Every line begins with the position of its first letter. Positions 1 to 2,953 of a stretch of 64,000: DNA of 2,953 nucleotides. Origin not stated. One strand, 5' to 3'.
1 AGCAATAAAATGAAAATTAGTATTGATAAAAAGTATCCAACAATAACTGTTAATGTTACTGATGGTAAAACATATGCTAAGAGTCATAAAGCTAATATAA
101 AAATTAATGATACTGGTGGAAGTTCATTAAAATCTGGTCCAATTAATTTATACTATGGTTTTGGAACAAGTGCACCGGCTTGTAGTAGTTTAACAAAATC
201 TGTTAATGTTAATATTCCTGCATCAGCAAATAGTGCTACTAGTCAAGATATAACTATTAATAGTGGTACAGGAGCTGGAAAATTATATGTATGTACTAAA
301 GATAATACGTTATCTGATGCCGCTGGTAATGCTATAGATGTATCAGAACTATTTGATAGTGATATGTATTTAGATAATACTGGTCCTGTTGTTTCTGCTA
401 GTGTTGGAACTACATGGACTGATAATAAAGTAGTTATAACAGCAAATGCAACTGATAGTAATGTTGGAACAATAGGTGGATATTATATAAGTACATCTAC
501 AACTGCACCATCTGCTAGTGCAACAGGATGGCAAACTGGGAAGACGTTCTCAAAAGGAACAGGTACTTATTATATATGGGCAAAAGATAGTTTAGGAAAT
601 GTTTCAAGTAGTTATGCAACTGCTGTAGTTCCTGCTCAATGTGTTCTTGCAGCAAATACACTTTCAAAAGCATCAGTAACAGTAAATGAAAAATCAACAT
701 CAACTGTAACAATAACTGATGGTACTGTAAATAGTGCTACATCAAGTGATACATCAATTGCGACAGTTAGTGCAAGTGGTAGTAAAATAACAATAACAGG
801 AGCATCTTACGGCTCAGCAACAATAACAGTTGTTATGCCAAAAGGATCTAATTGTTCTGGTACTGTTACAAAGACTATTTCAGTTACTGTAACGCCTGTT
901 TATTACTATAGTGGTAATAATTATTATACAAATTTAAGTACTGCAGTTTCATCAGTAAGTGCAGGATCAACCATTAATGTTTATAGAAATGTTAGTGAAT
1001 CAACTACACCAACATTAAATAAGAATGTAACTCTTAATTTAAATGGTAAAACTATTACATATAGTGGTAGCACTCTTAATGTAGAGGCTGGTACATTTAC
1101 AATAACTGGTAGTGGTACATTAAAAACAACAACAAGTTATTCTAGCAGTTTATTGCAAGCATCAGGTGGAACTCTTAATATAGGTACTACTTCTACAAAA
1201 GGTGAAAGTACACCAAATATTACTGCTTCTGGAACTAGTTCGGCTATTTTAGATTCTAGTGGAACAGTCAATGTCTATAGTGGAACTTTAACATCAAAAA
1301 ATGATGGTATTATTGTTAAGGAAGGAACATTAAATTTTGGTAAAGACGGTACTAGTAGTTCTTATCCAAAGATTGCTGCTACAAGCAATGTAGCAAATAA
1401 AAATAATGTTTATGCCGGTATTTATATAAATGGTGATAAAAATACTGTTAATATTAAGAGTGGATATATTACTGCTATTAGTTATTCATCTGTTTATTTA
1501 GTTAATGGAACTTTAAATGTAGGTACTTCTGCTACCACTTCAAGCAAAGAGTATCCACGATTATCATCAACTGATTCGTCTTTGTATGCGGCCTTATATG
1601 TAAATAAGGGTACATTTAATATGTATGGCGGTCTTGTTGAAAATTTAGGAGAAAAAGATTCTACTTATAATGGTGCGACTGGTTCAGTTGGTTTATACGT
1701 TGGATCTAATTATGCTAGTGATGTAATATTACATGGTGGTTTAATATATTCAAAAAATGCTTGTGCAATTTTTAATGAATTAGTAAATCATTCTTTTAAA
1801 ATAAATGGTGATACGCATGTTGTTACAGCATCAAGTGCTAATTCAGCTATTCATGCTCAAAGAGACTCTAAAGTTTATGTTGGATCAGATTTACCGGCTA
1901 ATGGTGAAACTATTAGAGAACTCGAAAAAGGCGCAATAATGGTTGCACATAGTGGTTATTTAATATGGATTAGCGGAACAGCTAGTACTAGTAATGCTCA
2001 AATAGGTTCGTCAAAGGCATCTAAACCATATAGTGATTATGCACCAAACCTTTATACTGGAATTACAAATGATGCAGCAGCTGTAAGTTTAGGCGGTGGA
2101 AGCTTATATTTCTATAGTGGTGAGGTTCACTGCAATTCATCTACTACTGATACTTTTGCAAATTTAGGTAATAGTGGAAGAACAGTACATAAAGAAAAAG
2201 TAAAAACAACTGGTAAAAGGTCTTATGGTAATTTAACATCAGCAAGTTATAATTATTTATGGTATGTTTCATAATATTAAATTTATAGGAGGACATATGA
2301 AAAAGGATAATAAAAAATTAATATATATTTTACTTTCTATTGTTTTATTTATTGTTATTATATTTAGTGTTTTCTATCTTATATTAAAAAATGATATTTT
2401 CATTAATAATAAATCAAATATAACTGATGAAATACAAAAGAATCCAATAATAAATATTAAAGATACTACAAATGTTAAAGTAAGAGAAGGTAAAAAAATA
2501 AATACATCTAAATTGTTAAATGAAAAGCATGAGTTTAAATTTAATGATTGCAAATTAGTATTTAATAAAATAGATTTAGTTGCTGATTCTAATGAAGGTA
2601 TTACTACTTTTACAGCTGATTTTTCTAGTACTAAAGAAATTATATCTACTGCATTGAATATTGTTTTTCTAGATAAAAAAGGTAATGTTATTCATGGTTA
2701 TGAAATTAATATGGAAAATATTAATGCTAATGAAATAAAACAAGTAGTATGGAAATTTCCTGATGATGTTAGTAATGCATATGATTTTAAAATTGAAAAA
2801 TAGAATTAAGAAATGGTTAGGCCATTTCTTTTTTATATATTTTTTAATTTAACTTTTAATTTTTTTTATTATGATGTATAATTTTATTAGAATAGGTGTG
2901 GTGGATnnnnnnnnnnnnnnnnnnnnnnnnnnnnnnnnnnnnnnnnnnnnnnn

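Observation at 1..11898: Three cassettes of a giant prepilin-signal modular protein plus a small membrane partner, interleaved with uvrC and mutL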

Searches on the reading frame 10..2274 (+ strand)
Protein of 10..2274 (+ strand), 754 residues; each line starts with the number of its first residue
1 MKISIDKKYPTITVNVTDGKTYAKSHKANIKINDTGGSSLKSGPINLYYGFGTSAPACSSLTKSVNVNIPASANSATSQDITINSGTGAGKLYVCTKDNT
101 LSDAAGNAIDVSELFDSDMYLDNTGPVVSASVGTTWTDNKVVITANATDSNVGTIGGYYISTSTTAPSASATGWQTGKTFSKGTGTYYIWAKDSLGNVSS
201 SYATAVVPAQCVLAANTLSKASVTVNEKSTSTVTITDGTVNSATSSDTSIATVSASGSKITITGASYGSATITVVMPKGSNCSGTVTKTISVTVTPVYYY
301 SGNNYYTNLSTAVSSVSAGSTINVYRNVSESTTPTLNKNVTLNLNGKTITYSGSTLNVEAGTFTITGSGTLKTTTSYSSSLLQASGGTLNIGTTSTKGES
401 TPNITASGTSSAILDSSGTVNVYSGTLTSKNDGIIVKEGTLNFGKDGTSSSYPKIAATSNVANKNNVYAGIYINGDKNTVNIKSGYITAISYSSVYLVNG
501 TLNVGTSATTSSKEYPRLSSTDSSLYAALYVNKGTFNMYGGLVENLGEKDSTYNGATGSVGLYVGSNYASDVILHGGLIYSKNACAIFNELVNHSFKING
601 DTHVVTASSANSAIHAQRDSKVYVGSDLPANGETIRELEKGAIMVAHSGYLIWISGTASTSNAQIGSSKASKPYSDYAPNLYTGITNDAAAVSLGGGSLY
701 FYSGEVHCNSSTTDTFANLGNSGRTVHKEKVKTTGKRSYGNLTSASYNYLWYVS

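Call 3: search_protein_families(library=pfam, proteins=[window:10-2274:+], max_evalue=0.1)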
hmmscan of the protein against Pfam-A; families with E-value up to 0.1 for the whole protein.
window:10-2274:+ (754 aa): 0 families

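Call 4: search_protein_families(library=ncbifam, proteins=[window:10-2274:+], max_evalue=0.1)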
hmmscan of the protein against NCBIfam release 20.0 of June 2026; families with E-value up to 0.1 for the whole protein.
window:10-2274:+ (754 aa): 0 families

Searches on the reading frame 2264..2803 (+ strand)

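Call 3: search_protein_families(library=pfam, proteins=[window:2264-2803:+], max_evalue=0.1)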
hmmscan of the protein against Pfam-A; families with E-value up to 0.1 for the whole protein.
window:2264-2803:+ (179 aa): 1 family
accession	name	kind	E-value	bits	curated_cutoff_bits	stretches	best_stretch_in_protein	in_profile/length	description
PF19019.6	Phlebo_G2_C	-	0.07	13.2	25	1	6-38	125-157/171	Phlebovirus glycoprotein G2 C-terminal domain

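Call 4: search_protein_families(library=ncbifam, proteins=[window:2264-2803:+], max_evalue=0.1)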
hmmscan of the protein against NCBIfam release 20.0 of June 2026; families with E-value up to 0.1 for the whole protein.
window:2264-2803:+ (179 aa): 2 families
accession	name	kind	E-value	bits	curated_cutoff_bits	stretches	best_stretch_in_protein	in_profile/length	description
NF052396.1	MATE_WgkD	equivalog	0.021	13.9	510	1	6-87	289-372/428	tryglysin-associated MATE efflux transporter WgkD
NF042931.1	SAG1386_EF1546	equivalog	0.071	13.2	80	1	13-59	24-68/158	SAG1386/EF1546 family surface-associated protein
